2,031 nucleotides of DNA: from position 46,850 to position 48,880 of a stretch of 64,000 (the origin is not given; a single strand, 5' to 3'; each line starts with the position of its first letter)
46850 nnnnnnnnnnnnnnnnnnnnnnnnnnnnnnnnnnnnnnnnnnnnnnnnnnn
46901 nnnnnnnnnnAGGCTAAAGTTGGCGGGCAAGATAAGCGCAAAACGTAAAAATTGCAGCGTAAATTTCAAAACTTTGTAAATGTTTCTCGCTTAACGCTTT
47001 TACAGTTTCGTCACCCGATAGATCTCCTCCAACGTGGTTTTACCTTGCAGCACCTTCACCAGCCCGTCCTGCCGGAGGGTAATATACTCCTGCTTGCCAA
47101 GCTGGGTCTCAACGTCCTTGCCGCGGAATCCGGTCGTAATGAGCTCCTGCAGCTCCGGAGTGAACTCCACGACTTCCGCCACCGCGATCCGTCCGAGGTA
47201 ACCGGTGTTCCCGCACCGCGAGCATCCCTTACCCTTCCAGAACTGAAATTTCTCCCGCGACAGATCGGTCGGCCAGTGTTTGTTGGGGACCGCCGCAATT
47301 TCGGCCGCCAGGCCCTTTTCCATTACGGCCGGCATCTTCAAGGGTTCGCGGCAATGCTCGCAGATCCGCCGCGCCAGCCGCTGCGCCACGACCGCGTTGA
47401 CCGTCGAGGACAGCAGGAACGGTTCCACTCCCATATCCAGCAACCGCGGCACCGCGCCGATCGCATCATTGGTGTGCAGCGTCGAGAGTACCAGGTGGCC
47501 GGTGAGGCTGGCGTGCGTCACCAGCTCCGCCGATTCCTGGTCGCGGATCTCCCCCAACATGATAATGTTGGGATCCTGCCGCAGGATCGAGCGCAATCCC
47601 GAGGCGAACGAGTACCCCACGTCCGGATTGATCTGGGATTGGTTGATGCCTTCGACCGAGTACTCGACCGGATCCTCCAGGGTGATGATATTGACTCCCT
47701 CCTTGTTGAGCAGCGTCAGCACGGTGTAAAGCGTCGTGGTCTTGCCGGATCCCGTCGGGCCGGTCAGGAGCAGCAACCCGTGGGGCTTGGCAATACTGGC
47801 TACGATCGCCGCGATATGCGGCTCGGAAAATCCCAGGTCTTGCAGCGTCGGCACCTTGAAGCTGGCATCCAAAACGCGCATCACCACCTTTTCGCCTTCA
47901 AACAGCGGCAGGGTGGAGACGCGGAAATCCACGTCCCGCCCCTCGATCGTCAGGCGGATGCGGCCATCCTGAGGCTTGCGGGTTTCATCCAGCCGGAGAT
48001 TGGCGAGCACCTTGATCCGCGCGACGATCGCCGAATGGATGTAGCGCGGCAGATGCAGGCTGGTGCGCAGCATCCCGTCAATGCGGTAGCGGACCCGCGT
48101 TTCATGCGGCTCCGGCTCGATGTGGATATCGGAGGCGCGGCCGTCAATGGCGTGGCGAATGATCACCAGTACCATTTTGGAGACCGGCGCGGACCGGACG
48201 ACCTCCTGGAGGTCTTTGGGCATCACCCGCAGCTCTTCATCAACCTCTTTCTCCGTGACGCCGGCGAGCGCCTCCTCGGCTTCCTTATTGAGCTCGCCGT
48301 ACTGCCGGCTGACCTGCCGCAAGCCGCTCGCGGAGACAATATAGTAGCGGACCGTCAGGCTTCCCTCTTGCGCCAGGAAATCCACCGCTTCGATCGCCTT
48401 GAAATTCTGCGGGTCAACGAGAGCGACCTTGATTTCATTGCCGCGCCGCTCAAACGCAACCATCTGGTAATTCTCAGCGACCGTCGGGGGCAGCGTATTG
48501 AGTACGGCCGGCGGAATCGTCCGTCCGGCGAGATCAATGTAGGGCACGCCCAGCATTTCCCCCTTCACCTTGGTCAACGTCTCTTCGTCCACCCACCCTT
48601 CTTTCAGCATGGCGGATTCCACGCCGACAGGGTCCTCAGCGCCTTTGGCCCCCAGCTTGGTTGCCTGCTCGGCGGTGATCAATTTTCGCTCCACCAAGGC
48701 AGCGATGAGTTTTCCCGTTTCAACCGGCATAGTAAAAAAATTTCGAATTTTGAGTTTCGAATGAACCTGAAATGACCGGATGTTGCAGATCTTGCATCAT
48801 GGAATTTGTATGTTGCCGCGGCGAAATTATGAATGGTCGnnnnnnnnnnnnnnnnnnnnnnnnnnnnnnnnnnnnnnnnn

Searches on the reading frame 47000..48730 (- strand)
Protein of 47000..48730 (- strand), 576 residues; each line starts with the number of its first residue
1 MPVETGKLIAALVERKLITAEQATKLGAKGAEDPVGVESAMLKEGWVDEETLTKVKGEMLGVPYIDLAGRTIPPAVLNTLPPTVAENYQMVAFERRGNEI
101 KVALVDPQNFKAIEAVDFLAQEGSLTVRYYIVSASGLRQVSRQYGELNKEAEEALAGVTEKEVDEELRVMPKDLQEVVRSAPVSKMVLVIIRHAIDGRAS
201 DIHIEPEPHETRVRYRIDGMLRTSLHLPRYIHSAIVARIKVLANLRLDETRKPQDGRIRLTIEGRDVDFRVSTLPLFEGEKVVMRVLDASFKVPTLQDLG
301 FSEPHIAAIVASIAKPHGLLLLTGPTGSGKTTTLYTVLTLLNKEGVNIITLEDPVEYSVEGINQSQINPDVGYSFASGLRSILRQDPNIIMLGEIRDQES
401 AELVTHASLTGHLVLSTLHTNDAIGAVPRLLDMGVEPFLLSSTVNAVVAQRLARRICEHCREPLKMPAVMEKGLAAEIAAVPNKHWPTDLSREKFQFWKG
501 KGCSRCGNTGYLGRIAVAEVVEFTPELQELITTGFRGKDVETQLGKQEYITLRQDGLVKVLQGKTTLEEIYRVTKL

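Call 10: search_protein_families(library=pfam, proteins=[window:47000-48730:-], max_evalue=0.01)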
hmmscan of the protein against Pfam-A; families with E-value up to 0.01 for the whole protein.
window:47000-48730:- (576 aa): 12 families
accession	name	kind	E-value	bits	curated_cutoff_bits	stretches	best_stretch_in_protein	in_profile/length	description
PF00437.27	T2SSE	-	3.1e-128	428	24.9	1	180-572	5-370/370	Type II/IV secretion system protein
PF05157.20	MshEN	-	1.2e-11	44.9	23.1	1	60-141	1-80/90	MshEN domain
PF13401.12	AAA_22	-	7e-05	23.6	27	1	317-362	5-50/130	AAA domain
PF13604.12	AAA_30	-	0.00021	21.5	27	1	308-350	9-51/191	AAA domain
PF20720.3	nSTAND3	-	0.00022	21.4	27.2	1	311-356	11-56/155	Novel STAND NTPase 3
PF25199.1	nSTAND_NTPase5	-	0.00023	21.4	34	1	315-358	39-83/145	Novel STAND NTPase 5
PF13191.12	AAA_16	-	0.00048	21.1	32.6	1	309-350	15-56/167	AAA ATPase domain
PF13173.12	AAA_14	-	0.0014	19.1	27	1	319-397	4-73/129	AAA domain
PF13555.12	AAA_29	-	0.0027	17.8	27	1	316-341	21-46/61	P-loop containing region of AAA domain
PF13245.12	AAA_19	-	0.0028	18.3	25.1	1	314-346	8-41/134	AAA domain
PF03266.21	NTPase_1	-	0.009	16.3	23.9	0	320-348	2-30/168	NTPase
PF12775.13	AAA_7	-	0.0097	15.9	25.8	0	309-351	25-67/181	P-loop containing dynein motor region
